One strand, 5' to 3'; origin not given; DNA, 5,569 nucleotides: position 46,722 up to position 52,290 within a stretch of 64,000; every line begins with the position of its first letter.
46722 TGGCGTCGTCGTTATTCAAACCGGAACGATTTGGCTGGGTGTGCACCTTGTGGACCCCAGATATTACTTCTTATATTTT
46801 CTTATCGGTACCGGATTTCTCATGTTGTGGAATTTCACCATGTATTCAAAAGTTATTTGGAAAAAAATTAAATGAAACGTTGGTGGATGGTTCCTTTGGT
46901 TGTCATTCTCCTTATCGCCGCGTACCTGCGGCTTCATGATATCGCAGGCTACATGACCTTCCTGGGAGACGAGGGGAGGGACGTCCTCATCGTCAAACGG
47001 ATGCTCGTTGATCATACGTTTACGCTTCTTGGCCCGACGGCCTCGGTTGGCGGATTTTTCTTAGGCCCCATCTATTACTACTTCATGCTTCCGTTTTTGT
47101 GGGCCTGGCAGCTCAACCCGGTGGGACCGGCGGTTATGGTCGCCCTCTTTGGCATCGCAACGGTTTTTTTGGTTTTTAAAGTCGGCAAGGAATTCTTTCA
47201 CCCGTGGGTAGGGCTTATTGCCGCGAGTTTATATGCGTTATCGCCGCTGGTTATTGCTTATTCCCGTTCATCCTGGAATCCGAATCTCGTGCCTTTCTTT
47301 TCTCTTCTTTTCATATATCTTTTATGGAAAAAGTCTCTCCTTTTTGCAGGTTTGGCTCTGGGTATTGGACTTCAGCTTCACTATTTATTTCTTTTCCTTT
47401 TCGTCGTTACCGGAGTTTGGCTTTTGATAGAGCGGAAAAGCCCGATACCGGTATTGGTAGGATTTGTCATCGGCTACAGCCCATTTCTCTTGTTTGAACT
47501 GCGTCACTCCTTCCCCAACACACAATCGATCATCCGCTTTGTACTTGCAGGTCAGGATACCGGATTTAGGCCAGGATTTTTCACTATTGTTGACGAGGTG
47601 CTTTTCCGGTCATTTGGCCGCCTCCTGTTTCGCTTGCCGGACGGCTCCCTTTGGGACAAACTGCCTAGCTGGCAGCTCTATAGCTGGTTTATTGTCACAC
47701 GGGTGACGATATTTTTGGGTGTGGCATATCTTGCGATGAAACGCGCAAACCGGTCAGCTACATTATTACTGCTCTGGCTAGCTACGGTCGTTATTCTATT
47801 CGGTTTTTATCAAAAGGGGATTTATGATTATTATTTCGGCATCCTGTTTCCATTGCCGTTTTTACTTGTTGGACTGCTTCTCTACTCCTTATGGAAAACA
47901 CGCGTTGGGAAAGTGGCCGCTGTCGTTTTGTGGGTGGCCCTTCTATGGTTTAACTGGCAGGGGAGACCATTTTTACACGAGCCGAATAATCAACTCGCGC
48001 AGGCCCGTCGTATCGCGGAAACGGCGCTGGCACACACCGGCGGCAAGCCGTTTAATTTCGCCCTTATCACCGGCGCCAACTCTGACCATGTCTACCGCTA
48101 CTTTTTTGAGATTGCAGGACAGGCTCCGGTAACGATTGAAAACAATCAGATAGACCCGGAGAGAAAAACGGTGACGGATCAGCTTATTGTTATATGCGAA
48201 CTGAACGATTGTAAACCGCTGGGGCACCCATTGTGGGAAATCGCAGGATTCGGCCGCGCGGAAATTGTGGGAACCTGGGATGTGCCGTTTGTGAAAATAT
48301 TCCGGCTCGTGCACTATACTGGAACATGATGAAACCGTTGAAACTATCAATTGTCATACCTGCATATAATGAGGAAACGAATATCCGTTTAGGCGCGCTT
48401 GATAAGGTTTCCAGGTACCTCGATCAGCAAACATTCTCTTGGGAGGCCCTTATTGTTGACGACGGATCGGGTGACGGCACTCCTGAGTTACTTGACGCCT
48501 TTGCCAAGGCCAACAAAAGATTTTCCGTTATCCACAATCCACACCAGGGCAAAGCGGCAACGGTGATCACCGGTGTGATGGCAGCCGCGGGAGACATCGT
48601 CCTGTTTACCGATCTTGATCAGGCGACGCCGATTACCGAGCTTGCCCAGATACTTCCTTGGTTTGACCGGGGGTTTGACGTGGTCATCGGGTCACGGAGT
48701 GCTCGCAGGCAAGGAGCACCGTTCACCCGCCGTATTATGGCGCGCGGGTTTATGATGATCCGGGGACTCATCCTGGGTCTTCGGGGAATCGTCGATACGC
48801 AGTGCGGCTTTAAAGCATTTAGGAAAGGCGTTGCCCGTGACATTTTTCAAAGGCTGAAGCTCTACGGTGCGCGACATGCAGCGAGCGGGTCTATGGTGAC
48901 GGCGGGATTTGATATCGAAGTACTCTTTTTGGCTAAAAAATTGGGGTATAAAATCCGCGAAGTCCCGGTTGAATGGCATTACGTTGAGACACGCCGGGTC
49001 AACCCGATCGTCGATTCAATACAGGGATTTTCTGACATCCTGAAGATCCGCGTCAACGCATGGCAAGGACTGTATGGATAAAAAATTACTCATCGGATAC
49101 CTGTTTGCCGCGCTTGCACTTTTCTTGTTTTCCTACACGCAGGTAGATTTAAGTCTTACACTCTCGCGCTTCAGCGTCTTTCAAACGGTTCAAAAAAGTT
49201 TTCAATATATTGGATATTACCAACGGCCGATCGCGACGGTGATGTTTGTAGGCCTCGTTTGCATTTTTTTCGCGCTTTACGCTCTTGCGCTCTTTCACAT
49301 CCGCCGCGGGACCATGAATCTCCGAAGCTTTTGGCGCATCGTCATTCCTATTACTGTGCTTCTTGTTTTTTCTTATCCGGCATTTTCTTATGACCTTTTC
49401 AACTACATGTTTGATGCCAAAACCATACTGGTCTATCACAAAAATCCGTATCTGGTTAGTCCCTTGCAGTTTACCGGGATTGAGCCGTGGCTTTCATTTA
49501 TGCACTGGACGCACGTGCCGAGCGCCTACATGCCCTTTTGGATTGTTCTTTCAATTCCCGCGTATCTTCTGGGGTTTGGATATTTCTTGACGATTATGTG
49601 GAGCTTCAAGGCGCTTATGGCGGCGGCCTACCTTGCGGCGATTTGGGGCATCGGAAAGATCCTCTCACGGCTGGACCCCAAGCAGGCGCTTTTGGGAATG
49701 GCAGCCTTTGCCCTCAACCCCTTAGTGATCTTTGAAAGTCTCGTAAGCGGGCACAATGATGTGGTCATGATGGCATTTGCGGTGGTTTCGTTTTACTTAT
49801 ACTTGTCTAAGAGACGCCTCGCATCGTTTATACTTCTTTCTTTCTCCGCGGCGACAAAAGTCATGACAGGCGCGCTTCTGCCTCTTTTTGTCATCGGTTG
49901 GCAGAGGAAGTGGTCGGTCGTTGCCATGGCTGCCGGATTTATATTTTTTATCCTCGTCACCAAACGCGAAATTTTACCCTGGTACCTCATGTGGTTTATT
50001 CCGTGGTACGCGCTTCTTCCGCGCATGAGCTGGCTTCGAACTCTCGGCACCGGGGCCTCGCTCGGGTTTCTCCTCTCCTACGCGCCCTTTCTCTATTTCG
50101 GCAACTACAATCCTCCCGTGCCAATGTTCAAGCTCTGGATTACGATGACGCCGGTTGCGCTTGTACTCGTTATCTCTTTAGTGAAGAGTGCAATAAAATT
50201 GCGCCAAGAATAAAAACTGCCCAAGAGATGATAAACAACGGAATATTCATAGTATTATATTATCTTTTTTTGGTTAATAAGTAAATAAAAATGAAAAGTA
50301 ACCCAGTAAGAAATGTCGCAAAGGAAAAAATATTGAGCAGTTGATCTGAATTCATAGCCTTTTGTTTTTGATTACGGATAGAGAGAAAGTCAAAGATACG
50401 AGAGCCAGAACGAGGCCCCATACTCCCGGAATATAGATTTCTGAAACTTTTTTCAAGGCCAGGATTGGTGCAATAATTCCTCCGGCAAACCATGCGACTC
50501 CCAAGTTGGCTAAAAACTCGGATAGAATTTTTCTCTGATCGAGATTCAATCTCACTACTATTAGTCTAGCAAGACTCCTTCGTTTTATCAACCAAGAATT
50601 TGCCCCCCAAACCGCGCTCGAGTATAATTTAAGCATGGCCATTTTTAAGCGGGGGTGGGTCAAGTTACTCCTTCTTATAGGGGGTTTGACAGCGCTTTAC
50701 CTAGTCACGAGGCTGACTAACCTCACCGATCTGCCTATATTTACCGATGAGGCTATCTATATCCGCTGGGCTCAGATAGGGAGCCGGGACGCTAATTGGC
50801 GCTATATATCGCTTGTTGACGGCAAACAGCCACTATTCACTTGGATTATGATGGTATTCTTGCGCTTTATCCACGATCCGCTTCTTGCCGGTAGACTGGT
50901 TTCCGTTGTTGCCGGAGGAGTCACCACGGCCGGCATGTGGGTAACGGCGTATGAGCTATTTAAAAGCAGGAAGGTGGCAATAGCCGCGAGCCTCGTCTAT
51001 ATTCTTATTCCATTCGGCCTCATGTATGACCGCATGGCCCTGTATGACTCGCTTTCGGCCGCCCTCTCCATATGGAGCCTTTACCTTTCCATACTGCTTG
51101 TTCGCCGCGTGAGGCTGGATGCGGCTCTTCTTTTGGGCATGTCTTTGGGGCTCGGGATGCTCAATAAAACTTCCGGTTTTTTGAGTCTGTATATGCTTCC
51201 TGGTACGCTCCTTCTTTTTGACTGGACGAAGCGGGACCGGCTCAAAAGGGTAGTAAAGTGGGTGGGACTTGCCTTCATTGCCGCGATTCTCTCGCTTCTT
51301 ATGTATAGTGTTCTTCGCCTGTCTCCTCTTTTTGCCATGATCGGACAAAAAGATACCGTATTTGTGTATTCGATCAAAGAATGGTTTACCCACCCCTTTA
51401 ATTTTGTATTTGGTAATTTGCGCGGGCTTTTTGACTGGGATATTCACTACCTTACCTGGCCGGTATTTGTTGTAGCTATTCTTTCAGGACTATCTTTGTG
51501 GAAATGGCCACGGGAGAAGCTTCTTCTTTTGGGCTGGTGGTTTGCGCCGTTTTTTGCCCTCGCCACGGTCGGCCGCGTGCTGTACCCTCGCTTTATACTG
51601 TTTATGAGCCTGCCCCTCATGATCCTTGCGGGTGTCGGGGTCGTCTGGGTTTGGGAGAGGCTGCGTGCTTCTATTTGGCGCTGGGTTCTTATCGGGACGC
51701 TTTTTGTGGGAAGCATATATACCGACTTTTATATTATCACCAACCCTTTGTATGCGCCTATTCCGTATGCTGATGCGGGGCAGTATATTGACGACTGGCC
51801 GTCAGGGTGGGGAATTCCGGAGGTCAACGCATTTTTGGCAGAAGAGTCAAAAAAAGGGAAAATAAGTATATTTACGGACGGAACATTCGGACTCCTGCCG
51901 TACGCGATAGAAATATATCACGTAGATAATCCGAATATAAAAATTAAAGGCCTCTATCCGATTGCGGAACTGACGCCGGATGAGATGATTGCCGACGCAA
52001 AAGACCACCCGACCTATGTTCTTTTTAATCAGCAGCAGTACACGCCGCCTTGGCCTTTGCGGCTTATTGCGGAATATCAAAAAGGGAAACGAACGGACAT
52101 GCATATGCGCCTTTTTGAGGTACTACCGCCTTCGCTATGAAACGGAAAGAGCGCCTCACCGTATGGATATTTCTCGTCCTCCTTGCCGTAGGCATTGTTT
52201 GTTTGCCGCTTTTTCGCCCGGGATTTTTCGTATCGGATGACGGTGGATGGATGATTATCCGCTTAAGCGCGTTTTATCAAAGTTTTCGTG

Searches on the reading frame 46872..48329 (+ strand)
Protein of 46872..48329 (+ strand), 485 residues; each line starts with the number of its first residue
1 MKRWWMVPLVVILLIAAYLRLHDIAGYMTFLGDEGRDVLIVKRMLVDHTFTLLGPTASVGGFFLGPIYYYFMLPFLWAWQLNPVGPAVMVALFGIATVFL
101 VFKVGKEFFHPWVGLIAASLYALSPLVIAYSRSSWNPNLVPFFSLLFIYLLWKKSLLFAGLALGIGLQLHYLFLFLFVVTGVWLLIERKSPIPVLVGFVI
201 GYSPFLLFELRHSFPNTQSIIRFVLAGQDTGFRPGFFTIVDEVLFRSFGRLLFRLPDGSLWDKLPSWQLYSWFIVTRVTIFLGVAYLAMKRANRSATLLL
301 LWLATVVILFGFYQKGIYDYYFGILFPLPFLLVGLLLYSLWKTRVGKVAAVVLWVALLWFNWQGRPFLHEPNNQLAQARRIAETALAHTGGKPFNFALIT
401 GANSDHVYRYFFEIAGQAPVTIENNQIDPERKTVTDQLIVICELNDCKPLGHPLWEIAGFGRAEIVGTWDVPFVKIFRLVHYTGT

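Call 88: search_protein_families(library=pfam, proteins=[window:46872-48329:+], max_evalue=0.00001)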
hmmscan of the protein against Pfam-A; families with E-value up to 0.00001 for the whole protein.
window:46872-48329:+ (485 aa): 1 family
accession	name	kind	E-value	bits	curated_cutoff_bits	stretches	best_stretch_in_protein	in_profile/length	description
PF13231.12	PMT_2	-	1.9e-06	28.6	26.1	1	88-201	26-150/160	Dolichyl-phosphate-mannose-protein mannosyltransferase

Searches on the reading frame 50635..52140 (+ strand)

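Call 88: search_protein_families(library=pfam, proteins=[window:50635-52140:+], max_evalue=0.00001)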
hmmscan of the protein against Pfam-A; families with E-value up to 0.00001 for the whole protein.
window:50635-52140:+ (501 aa): 1 family
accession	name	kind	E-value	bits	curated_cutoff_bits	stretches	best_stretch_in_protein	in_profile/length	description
PF13231.12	PMT_2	-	2.5e-14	54.3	26.1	1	66-220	4-155/160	Dolichyl-phosphate-mannose-protein mannosyltransferase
